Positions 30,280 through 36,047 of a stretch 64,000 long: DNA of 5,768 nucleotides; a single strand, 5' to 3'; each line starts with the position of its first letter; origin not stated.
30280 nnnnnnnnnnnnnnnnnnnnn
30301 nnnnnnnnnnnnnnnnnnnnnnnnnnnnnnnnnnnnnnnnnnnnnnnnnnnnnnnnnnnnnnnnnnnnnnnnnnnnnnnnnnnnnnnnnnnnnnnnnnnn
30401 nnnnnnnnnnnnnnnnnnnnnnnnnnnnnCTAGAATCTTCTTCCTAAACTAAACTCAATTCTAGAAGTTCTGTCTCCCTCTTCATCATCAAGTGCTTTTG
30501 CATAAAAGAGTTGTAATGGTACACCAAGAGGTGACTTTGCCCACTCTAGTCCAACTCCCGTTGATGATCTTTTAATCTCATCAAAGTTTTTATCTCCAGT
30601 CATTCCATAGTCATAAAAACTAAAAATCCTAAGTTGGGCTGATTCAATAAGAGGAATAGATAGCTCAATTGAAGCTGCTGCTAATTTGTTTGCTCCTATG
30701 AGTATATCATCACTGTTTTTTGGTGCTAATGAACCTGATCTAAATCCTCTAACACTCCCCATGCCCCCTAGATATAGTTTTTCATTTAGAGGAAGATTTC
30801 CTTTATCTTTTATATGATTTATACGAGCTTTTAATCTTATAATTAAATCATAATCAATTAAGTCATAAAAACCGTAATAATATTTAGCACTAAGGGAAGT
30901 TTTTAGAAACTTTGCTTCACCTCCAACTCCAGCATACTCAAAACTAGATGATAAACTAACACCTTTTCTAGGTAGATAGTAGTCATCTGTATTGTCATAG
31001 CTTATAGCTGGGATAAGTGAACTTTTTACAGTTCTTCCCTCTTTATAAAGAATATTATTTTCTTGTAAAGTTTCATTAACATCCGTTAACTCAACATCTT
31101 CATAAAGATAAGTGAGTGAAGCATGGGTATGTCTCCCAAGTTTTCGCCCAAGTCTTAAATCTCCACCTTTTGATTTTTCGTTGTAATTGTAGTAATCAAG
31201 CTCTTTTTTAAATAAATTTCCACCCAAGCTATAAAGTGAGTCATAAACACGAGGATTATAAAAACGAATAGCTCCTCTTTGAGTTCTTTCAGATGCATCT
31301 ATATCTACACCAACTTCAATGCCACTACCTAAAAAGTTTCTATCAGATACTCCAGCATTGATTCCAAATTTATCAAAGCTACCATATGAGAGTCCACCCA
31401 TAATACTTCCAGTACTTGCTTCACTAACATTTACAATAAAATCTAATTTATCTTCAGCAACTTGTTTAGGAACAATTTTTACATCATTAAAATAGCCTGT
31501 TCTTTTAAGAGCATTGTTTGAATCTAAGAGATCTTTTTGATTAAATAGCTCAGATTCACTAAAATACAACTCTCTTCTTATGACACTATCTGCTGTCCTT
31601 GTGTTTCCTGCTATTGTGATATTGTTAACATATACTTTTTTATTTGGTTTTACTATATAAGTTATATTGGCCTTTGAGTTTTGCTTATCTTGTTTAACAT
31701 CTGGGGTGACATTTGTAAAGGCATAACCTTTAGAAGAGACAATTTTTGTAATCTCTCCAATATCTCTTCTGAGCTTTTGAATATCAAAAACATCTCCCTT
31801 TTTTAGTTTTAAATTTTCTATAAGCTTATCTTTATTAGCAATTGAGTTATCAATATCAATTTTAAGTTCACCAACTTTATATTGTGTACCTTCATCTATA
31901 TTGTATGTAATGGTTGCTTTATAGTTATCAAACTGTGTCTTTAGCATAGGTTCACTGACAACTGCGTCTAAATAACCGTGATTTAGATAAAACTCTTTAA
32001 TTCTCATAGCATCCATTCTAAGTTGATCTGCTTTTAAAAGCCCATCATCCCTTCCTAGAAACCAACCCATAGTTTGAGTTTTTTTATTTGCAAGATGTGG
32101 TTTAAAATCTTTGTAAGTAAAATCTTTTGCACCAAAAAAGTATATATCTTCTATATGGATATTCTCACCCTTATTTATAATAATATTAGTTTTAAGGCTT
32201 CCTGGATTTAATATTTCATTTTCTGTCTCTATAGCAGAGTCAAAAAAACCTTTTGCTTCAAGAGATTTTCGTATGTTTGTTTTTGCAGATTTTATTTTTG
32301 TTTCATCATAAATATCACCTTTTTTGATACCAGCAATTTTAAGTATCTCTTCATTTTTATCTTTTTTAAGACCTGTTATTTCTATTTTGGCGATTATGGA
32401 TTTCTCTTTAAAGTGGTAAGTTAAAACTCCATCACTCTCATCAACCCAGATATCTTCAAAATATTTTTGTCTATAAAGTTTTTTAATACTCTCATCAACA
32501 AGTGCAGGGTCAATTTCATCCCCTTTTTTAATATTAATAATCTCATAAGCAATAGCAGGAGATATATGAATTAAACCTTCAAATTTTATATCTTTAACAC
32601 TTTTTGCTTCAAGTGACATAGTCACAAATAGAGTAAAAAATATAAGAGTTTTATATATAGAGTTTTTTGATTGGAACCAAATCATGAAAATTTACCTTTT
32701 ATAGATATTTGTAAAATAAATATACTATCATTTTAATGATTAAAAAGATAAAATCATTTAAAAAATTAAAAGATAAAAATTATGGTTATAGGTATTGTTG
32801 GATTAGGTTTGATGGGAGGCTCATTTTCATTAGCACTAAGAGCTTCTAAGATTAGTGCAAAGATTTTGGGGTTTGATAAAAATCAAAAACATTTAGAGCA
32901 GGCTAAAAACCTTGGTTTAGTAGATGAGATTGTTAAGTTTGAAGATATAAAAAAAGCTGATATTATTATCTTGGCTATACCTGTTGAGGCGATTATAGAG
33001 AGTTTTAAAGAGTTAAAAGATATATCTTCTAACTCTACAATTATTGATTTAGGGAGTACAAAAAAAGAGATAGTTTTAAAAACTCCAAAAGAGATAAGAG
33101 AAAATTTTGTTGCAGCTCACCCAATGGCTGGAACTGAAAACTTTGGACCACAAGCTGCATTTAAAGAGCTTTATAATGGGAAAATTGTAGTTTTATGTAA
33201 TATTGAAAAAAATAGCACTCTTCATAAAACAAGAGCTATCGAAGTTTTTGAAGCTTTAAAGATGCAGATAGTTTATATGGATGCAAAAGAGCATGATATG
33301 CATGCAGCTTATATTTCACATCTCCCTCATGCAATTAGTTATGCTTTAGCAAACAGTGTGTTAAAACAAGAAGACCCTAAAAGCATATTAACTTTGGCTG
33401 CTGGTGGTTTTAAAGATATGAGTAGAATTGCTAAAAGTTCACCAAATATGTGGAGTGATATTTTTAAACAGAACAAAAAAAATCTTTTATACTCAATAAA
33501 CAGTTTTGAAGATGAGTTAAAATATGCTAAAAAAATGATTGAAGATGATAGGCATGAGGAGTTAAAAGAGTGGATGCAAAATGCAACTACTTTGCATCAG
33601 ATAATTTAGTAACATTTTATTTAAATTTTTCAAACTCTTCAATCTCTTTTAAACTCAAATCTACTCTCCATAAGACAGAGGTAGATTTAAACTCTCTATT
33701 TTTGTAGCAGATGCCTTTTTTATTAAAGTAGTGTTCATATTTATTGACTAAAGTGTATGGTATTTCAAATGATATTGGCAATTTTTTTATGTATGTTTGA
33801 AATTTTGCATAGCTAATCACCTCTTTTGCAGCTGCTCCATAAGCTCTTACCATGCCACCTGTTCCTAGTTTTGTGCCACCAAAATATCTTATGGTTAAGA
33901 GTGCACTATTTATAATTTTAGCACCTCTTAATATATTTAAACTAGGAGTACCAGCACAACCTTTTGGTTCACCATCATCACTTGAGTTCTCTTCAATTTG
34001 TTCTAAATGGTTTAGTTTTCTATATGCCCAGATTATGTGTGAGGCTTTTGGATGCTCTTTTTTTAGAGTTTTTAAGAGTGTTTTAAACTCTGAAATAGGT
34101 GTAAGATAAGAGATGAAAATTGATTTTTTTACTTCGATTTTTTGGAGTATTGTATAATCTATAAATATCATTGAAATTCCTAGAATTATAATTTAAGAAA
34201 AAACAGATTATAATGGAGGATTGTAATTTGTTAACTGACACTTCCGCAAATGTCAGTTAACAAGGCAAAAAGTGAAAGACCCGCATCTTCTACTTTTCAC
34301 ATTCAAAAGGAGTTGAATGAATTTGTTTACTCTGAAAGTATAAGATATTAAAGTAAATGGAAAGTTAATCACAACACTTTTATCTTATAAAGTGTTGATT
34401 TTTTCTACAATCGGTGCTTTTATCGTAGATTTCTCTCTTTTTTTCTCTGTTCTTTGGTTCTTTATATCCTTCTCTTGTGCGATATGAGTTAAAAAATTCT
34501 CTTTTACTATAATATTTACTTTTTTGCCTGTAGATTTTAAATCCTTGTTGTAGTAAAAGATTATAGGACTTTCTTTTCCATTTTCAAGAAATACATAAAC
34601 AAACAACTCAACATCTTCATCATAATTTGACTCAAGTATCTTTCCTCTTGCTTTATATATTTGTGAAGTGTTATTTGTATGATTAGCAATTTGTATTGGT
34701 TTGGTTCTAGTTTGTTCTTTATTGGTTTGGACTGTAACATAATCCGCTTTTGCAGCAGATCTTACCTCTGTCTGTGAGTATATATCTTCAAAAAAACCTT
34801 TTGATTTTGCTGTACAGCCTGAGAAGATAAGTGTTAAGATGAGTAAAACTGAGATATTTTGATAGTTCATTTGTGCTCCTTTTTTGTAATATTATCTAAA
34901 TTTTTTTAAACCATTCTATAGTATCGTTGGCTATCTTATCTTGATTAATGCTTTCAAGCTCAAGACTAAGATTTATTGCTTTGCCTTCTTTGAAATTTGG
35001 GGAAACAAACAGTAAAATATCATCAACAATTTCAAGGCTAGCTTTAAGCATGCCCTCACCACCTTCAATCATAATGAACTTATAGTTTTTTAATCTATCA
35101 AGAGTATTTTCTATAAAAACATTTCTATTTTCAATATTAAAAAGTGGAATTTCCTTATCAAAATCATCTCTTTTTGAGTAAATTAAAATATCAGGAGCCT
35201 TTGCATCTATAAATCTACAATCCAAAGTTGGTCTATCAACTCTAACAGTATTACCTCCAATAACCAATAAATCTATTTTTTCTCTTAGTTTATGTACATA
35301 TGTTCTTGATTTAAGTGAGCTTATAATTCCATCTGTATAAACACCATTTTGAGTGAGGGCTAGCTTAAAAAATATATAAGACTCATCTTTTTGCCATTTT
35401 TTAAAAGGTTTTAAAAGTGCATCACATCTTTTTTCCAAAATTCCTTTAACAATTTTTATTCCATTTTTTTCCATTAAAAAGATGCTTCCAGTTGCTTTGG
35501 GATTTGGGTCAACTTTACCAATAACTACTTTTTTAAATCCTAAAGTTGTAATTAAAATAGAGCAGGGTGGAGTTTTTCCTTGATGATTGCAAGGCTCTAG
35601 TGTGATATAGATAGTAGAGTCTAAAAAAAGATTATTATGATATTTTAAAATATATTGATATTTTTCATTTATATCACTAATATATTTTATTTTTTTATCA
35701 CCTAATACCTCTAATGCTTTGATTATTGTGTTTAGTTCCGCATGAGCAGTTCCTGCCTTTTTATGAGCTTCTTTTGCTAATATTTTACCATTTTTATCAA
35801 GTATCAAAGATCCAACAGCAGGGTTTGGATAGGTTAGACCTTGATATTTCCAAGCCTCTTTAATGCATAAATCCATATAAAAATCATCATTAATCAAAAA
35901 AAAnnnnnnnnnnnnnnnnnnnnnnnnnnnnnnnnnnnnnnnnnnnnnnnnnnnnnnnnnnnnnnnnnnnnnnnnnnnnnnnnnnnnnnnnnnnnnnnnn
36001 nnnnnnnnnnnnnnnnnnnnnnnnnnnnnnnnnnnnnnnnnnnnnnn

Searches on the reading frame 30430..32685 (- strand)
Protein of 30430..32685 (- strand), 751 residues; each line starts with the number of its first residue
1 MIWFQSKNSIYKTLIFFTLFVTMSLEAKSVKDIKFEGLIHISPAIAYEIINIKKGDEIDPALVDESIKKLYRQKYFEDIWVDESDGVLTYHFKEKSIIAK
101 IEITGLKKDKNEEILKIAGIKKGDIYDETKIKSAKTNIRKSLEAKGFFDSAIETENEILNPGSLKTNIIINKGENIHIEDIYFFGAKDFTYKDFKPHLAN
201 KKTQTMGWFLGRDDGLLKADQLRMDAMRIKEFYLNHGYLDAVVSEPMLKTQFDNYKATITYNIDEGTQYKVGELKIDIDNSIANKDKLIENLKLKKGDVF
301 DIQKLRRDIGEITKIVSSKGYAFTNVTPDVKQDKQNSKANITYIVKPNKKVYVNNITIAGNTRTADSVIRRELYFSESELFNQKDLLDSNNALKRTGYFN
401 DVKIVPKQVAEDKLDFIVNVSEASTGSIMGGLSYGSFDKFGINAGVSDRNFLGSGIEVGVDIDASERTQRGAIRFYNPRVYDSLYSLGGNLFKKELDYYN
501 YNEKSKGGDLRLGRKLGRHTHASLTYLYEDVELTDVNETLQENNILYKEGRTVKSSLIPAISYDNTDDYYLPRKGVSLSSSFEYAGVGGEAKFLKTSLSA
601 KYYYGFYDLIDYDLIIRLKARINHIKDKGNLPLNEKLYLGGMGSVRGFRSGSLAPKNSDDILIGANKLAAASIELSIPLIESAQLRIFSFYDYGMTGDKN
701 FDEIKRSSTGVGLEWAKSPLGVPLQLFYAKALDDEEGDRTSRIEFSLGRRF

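Call 11: search_protein_families(library=pfam, proteins=[window:30430-32685:-])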
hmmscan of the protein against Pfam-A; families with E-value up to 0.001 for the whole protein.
window:30430-32685:- (751 aa): 5 families
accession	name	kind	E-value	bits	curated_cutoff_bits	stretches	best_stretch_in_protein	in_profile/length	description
PF01103.29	Omp85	-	2.3e-61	208.6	24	1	450-751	1-325/325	Omp85 superfamily domain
PF07244.20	POTRA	-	6.2e-52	174.7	21.3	5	351-422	1-78/79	Surface antigen variable number repeat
PF03865.19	ShlB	-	8.8e-06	25.8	22.7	1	589-712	195-306/311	Haemolysin secretion/activation protein ShlB/FhaC/HecB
PF17243.7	POTRA_TamA_1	-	0.00019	21.9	26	1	100-156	1-59/74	POTRA domain TamA domain 1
PF08479.16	POTRA_2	-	0.00025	21.2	24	0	287-333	21-63/76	POTRA domain, ShlB-type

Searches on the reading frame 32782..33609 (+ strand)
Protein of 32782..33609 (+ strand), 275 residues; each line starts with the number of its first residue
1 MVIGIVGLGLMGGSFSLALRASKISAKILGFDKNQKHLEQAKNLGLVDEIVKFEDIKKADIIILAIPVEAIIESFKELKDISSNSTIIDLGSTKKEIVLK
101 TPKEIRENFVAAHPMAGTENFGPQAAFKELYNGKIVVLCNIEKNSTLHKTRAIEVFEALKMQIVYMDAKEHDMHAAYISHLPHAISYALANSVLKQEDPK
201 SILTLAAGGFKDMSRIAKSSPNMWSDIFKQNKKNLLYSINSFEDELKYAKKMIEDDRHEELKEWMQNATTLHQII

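Call 11: search_protein_families(library=pfam, proteins=[window:32782-33609:+])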
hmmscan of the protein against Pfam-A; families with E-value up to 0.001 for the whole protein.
window:32782-33609:+ (275 aa): 5 families
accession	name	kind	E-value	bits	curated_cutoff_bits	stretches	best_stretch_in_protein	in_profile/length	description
PF02153.23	PDH_N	-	1.5e-37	128.9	26.5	1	16-164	2-153/154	Prephenate dehydrogenase, nucleotide-binding domain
PF20463.3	PDH_C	-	1.3e-31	109.4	22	1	168-266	2-101/102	Prephenate dehydrogenase, dimerization domain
PF03807.23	F420_oxidored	-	7.6e-09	36.5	21.6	1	3-90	2-91/94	NADP oxidoreductase coenzyme F420-dependent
PF03446.21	NAD_binding_2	-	8.9e-07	29.5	21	1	3-107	2-109/161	NAD binding domain of 6-phosphogluconate dehydrogenase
PF07991.19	KARI_N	-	0.00017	21.6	20.6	1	3-75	7-77/165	Acetohydroxy acid isomeroreductase, NADPH-binding domain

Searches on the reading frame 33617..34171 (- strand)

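Call 11: search_protein_families(library=pfam, proteins=[window:33617-34171:-])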
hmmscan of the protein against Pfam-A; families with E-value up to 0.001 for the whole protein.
window:33617-34171:- (184 aa): 1 family
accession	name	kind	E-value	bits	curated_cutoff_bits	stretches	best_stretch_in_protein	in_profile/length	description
PF01205.25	UPF0029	-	2e-30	105.4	27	1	15-119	1-107/107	Uncharacterized protein family UPF0029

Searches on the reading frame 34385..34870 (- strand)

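Call 11: search_protein_families(library=pfam, proteins=[window:34385-34870:-])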
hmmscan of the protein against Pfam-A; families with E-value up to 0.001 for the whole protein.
window:34385-34870:- (161 aa): 0 families

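Call 38: search_protein_families(library=pfam, proteins=[window:34385-34870:-], max_evalue=1)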
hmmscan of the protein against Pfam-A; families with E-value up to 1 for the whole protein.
window:34385-34870:- (161 aa): 2 families
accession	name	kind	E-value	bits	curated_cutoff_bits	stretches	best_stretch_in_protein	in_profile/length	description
PF11799.13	IMS_C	-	0.065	14.1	20.7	1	39-86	41-88/109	impB/mucB/samB family C-terminal domain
PF06658.17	DUF1168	-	0.1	12.9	22.1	1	123-148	66-91/137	Protein of unknown function (DUF1168)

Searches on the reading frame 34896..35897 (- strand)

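Call 11: search_protein_families(library=pfam, proteins=[window:34896-35897:-])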
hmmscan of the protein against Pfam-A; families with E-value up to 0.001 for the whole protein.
window:34896-35897:- (333 aa): 3 families
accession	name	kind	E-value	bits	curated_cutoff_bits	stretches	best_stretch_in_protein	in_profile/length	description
PF00383.29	dCMP_cyt_deam_1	-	1.9e-16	60.3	25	1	3-127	3-101/102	Cytidine and deoxycytidylate deaminase zinc-binding region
PF01872.23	RibD_C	-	1.4e-07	31.9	24.1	1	192-300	25-162/197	RibD C-terminal domain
PF14437.12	MafB19-deam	-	1.1e-06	29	27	0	92-168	71-140/142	MafB19-like deaminase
